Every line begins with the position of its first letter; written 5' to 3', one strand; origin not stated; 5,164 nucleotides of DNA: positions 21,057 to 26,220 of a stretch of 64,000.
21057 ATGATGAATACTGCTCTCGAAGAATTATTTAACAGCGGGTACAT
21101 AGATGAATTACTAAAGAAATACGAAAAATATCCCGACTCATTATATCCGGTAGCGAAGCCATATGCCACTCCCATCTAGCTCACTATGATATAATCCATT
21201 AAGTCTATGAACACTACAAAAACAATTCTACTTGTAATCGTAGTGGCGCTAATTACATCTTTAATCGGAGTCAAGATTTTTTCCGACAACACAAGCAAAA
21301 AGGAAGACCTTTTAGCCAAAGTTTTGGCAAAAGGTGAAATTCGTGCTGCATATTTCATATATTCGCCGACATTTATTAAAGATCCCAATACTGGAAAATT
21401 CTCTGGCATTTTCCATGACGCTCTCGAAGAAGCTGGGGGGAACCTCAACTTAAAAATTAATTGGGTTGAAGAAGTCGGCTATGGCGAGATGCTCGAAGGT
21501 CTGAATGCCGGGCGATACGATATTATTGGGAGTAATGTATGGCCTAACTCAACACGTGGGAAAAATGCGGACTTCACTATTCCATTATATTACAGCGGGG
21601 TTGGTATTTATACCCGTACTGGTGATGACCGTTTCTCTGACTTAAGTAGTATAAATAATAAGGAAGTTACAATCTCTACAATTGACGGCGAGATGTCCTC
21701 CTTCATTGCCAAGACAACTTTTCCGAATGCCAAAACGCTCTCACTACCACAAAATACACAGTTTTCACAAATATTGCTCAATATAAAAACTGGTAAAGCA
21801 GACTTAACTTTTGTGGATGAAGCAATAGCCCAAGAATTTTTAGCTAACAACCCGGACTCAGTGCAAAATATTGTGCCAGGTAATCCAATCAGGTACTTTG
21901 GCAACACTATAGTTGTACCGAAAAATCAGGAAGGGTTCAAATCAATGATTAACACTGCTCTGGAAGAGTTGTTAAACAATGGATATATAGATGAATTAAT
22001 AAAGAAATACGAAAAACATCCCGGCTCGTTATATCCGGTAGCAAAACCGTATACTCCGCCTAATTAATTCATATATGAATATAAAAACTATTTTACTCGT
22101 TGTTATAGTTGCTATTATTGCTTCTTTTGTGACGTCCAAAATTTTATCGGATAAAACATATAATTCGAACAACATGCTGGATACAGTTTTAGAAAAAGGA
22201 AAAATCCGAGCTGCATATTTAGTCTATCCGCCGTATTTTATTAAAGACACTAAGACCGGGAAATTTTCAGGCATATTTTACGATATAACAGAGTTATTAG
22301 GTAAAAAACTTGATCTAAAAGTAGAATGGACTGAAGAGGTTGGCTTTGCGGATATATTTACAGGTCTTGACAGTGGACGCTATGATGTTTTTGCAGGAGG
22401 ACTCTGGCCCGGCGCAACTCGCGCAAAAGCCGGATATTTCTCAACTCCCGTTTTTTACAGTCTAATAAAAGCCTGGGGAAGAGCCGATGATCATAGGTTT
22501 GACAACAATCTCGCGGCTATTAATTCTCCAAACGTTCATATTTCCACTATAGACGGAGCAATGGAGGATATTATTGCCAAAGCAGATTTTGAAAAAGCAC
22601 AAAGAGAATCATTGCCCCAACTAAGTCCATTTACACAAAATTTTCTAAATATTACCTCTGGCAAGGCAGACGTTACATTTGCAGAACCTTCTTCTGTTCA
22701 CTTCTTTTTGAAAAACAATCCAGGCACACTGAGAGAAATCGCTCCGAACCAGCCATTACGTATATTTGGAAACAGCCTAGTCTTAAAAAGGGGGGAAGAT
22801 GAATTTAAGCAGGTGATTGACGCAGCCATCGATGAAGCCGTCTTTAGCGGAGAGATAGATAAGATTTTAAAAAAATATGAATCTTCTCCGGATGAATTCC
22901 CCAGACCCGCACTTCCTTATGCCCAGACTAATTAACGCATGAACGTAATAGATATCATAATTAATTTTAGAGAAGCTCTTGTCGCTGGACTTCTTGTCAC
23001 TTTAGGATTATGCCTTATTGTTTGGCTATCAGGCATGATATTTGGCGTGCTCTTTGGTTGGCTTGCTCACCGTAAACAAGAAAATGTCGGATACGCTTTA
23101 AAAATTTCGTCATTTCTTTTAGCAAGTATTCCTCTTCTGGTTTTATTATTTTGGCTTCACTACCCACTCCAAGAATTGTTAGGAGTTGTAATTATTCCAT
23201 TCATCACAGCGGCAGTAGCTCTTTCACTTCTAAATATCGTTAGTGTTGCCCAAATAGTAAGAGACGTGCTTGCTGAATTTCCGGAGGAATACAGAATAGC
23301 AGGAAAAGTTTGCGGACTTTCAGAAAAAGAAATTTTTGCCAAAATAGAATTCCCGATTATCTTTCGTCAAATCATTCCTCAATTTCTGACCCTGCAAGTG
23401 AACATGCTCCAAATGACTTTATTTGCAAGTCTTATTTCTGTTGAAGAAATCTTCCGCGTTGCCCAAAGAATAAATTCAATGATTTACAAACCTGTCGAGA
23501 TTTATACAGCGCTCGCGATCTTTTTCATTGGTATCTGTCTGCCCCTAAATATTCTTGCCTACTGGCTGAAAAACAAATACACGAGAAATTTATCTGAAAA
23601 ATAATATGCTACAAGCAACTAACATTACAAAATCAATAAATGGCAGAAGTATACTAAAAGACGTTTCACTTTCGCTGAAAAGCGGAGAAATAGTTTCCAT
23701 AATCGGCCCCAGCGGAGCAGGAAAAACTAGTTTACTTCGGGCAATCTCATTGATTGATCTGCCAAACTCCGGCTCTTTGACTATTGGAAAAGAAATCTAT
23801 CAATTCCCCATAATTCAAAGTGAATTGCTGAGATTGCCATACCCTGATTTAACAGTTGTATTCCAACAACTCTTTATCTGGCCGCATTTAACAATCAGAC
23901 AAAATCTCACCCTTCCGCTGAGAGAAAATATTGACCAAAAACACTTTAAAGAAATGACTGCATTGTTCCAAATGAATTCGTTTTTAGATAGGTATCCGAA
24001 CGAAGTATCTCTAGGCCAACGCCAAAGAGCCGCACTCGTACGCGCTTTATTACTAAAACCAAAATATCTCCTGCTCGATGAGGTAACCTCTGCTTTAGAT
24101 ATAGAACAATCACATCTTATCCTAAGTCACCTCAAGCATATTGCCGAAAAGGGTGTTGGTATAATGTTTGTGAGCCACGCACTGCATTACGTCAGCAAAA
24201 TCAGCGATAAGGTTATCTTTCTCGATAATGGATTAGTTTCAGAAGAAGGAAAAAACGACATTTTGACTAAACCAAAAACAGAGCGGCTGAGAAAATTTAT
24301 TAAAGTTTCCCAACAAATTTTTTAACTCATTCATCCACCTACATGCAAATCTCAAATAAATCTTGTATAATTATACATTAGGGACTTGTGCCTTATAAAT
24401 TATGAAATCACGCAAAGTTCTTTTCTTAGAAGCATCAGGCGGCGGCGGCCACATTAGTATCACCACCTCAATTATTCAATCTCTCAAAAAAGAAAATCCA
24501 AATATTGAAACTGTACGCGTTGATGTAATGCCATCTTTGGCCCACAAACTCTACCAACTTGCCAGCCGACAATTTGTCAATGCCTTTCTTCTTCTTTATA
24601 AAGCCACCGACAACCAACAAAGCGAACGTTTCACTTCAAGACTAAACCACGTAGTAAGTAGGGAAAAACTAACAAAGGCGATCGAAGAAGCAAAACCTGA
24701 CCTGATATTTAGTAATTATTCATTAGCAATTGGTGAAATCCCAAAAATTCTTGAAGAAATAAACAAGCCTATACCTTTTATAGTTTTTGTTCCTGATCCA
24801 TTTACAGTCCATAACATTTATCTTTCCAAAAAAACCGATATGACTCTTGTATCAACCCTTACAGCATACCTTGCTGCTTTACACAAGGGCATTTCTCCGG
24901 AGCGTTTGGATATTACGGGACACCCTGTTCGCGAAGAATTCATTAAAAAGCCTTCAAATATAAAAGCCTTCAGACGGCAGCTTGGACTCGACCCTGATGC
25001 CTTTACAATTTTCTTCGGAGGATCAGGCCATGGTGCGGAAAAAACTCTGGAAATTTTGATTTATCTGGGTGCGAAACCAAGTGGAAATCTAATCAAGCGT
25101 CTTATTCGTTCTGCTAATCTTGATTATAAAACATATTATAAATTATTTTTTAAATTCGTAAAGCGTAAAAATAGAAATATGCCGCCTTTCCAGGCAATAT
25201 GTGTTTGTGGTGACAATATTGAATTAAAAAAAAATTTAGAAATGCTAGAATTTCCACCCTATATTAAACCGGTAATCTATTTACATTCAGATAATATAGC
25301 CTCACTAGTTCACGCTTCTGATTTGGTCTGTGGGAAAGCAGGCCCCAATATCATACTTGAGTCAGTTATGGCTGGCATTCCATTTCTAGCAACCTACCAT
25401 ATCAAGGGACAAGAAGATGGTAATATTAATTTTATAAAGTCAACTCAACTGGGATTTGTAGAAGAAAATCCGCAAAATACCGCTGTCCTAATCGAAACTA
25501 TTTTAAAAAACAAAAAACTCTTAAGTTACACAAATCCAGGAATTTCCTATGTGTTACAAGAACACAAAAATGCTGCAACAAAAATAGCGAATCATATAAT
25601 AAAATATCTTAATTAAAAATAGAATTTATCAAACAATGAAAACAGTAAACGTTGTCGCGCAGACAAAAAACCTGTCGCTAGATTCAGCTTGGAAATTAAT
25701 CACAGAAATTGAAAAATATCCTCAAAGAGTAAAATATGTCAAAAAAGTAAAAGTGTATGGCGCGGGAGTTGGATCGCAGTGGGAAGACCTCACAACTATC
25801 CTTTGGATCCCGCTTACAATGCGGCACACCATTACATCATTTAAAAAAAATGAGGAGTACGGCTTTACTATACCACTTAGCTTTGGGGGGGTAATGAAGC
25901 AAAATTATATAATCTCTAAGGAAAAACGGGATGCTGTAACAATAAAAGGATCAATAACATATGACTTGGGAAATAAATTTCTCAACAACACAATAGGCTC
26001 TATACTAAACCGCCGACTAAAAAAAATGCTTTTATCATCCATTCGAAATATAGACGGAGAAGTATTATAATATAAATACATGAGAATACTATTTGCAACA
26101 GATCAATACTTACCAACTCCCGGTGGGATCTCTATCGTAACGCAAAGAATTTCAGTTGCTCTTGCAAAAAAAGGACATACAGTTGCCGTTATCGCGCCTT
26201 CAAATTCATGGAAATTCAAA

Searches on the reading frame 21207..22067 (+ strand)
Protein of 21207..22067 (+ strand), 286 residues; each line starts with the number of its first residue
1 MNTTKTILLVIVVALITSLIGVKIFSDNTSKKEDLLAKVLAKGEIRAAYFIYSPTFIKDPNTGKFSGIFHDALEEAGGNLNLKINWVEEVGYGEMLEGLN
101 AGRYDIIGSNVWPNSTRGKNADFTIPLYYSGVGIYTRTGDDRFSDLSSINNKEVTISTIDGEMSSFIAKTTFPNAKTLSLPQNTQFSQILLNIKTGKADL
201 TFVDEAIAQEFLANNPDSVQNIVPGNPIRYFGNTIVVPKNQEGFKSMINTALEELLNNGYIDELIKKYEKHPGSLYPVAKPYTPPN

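Call 54: search_protein_families(library=pfam, proteins=[window:21207-22067:+], max_evalue=0.0001)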
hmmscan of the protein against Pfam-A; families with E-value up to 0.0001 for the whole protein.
window:21207-22067:+ (286 aa): 1 family
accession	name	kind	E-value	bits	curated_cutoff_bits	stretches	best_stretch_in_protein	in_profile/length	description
PF00497.25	SBP_bac_3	-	5.1e-19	68.8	26.4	1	54-268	11-129/132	Bacterial extracellular solute-binding proteins, family 3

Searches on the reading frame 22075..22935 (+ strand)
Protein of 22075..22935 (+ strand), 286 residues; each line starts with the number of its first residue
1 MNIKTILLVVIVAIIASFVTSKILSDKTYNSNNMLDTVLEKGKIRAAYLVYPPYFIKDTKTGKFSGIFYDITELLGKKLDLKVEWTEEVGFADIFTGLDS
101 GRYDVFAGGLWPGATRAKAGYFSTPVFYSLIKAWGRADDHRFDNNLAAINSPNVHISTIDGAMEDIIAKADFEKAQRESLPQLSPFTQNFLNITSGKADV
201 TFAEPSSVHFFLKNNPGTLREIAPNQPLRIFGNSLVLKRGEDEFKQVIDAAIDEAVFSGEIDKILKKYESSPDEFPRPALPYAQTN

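Call 54: search_protein_families(library=pfam, proteins=[window:22075-22935:+], max_evalue=0.0001)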
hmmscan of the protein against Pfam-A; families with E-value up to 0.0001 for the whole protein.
window:22075-22935:+ (286 aa): 1 family
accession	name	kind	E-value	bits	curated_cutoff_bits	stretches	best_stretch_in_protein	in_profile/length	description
PF00497.25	SBP_bac_3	-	1.7e-19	70.3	26.4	1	51-268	9-129/132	Bacterial extracellular solute-binding proteins, family 3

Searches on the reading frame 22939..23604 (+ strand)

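Call 54: search_protein_families(library=pfam, proteins=[window:22939-23604:+], max_evalue=0.0001)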
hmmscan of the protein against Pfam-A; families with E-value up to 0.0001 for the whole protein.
window:22939-23604:+ (221 aa): 1 family
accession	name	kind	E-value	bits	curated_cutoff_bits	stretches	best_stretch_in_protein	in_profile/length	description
PF00528.27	BPD_transp_1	-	4e-14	53.2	26.4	1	36-214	1-182/184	Binding-protein-dependent transport system inner membrane component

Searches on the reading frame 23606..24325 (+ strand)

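Call 54: search_protein_families(library=pfam, proteins=[window:23606-24325:+], max_evalue=0.0001)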
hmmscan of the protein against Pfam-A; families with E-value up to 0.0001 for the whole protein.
window:23606-24325:+ (239 aa): 3 families
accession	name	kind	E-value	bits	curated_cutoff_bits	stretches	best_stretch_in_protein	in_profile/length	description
PF00005.33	ABC_tran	-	1.6e-28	100.5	25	1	17-162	1-137/137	ABC transporter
PF13304.12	AAA_21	-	8.3e-11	42.9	27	0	30-73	2-48/304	AAA domain, putative AbiEii toxin, Type IV TA system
PF02463.25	SMC_N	-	2.6e-05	24.2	40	0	26-48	23-45/220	RecF/RecN/SMC N terminal domain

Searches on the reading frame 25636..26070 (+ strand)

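Call 54: search_protein_families(library=pfam, proteins=[window:25636-26070:+], max_evalue=0.0001)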
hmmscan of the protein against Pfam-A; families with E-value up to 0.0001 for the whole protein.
window:25636-26070:+ (144 aa): 1 family
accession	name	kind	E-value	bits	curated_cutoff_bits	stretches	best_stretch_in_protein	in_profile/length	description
PF03364.25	Polyketide_cyc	-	4.7e-05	24.1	23.4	0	14-132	4-122/126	Polyketide cyclase / dehydrase and lipid transport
